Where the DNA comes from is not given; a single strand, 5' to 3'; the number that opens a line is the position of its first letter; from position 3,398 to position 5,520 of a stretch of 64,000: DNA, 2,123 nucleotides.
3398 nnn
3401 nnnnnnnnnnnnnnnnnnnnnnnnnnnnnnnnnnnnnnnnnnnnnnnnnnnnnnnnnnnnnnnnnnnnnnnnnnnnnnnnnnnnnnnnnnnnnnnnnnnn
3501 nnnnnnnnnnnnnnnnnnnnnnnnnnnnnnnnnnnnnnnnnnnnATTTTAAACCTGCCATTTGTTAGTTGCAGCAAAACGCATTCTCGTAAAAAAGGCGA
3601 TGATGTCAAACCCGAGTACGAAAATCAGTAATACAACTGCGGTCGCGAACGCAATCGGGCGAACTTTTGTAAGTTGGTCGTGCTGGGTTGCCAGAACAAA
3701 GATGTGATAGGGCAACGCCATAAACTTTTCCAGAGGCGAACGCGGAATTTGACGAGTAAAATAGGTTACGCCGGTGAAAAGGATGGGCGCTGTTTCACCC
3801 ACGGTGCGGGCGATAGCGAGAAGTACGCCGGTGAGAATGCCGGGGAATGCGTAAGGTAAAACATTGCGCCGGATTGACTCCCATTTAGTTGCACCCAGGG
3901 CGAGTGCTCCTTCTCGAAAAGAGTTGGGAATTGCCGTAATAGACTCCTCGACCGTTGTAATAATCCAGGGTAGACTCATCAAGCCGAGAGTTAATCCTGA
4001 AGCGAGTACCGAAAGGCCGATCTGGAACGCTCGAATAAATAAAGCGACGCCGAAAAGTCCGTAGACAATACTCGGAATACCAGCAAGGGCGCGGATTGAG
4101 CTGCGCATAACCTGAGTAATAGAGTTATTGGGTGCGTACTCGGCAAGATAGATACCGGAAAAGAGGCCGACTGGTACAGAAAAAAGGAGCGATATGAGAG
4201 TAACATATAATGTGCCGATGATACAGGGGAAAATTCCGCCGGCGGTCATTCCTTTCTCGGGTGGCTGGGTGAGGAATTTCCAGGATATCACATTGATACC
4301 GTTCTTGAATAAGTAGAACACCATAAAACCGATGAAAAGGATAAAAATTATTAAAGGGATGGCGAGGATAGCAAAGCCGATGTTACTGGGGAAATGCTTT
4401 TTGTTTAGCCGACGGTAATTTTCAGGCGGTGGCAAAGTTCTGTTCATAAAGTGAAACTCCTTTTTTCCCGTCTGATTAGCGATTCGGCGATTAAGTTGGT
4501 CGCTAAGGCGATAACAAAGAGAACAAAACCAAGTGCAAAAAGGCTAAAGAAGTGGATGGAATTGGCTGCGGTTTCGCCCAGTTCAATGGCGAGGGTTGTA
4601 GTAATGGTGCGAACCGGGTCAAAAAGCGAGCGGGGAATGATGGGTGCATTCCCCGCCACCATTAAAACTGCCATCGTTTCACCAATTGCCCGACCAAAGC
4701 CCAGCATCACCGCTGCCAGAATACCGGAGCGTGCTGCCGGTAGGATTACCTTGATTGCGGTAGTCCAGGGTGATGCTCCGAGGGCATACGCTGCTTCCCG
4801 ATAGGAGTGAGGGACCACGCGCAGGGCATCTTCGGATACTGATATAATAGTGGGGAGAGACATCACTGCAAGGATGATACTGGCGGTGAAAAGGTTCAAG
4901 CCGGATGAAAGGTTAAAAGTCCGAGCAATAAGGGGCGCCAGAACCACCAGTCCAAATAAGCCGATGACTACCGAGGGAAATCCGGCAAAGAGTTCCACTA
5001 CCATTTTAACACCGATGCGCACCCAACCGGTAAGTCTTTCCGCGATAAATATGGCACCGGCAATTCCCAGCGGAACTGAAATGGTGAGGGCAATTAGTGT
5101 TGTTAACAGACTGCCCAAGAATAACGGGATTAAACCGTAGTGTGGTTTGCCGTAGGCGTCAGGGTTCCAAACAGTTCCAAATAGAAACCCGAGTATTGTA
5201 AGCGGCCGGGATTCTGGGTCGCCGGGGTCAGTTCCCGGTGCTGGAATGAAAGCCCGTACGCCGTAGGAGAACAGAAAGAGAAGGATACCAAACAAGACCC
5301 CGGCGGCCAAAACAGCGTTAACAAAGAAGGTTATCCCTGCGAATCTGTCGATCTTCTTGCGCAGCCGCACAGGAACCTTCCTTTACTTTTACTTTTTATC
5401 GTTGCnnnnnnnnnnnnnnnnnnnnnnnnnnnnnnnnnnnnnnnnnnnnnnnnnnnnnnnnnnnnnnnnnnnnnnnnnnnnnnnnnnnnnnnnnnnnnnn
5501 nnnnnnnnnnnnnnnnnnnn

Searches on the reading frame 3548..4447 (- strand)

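Call 51: search_protein_families(library=pfam, proteins=[window:3548-4447:-], max_evalue=0.0001)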
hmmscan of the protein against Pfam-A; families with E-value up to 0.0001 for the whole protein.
window:3548-4447:- (299 aa): 1 family
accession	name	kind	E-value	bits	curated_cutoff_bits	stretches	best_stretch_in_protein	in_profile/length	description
PF00528.27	BPD_transp_1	-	3.3e-18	66.5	26.4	1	94-284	1-175/184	Binding-protein-dependent transport system inner membrane component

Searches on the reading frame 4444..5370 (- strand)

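Call 51: search_protein_families(library=pfam, proteins=[window:4444-5370:-], max_evalue=0.0001)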
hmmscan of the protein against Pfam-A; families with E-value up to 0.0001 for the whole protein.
window:4444-5370:- (308 aa): 1 family
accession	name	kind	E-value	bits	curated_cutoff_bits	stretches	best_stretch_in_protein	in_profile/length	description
PF00528.27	BPD_transp_1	-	6.5e-22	78.6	26.4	1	102-302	1-182/184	Binding-protein-dependent transport system inner membrane component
